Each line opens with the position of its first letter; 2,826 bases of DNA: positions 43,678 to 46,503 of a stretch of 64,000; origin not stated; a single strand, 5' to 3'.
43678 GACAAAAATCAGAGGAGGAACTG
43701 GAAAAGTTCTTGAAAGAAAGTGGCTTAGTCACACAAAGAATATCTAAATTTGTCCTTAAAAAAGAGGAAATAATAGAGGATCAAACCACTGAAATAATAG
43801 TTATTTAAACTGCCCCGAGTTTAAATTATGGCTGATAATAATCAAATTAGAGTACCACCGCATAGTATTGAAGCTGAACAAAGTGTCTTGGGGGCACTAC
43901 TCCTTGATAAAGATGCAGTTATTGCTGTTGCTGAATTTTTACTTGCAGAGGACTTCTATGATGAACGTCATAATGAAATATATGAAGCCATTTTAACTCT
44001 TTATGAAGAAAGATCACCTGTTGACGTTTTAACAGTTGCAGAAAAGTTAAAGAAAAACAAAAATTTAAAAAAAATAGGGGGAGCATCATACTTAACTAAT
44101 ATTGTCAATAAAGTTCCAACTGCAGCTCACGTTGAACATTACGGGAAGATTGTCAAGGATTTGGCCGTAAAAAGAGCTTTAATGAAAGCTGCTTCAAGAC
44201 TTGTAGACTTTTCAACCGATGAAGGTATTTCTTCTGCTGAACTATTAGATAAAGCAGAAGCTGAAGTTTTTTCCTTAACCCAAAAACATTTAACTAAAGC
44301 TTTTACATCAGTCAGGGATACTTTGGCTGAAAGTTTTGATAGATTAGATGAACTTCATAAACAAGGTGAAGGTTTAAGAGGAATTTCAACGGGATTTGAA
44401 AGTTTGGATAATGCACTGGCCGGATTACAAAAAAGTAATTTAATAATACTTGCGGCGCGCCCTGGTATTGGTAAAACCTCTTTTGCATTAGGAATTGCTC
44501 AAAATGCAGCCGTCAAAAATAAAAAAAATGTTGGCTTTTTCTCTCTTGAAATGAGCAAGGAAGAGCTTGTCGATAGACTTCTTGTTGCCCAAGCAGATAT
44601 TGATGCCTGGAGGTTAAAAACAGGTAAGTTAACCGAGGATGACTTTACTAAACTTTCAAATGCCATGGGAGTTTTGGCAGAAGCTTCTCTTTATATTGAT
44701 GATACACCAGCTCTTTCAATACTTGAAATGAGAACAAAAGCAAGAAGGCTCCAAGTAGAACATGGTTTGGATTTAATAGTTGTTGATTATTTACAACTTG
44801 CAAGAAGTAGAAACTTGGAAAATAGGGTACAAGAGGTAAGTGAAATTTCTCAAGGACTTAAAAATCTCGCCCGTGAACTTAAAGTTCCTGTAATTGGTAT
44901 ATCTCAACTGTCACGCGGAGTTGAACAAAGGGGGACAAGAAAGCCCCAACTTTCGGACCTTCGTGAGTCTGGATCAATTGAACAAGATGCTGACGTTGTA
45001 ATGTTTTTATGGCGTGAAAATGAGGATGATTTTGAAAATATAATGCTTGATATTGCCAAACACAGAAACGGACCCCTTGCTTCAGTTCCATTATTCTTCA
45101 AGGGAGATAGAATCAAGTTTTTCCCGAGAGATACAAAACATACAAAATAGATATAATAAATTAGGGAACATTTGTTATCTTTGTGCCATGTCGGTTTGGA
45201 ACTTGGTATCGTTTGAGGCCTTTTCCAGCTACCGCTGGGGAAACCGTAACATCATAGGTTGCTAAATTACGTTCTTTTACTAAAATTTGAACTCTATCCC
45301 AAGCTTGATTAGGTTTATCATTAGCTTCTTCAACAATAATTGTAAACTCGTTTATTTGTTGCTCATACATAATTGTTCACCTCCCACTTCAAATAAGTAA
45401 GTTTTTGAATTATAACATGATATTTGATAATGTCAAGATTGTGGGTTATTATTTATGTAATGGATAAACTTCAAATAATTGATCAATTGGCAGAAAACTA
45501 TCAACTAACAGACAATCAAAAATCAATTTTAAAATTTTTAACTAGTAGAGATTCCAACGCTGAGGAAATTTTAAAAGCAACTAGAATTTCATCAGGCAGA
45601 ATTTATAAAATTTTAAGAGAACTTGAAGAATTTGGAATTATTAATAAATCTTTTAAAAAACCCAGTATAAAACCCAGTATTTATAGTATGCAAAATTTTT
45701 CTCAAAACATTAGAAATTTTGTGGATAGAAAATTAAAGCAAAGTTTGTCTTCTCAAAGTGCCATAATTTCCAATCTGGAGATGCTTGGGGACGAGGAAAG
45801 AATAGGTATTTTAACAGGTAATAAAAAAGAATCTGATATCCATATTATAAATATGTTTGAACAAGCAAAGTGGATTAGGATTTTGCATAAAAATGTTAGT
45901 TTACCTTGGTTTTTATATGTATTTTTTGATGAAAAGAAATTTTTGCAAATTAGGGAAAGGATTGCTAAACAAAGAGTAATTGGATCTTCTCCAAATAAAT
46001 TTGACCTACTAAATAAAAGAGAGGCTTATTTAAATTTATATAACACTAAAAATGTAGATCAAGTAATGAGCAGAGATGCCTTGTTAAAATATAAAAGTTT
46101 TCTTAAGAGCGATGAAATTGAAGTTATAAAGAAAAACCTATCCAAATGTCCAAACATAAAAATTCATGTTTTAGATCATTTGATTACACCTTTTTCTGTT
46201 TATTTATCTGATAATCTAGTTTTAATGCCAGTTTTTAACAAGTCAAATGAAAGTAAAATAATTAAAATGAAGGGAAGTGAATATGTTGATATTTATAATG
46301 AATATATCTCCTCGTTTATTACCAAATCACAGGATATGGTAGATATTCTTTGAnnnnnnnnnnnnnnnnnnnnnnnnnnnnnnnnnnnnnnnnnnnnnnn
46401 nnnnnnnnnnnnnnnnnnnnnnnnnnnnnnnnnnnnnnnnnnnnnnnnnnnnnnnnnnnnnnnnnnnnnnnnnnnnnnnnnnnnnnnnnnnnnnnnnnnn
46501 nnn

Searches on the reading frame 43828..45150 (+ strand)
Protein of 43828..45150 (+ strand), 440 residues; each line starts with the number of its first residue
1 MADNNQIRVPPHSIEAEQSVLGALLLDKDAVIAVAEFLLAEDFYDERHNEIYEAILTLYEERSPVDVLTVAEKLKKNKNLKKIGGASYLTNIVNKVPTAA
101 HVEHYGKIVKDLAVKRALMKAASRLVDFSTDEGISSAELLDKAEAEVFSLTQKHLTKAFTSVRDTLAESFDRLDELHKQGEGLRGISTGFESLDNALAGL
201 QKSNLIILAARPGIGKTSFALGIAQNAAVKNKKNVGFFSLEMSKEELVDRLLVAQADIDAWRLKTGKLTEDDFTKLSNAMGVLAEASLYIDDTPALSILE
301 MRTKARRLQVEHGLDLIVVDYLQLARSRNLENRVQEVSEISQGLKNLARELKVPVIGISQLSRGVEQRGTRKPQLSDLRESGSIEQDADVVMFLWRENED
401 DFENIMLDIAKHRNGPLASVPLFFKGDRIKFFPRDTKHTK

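Call 35: search_protein_families(library=pfam, proteins=[window:43828-45150:+], max_evalue=0.00001)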
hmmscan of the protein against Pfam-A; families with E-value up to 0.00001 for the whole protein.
window:43828-45150:+ (440 aa): 4 families
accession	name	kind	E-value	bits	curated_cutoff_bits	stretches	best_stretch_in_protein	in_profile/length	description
PF03796.21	DnaB_C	-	9.9e-99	330.3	27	1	185-431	1-253/255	DnaB-like helicase C terminal domain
PF00772.26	DnaB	-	1.4e-37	128.3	23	1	10-111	2-103/103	DnaB-like helicase N terminal domain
PF13481.12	AAA_25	-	3e-13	50.3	27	1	190-361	19-190/195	AAA domain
PF06745.19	ATPase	-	4.9e-07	29.8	26.6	1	186-385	1-186/231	KaiC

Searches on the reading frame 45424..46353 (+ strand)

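Call 35: search_protein_families(library=pfam, proteins=[window:45424-46353:+], max_evalue=0.00001)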
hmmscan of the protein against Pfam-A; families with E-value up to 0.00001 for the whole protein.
window:45424-46353:+ (309 aa): 1 family
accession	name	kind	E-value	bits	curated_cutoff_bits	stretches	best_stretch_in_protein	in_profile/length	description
PF01978.25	TrmB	-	5.2e-06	26.7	25.6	1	28-87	6-62/68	Sugar-specific transcriptional regulator TrmB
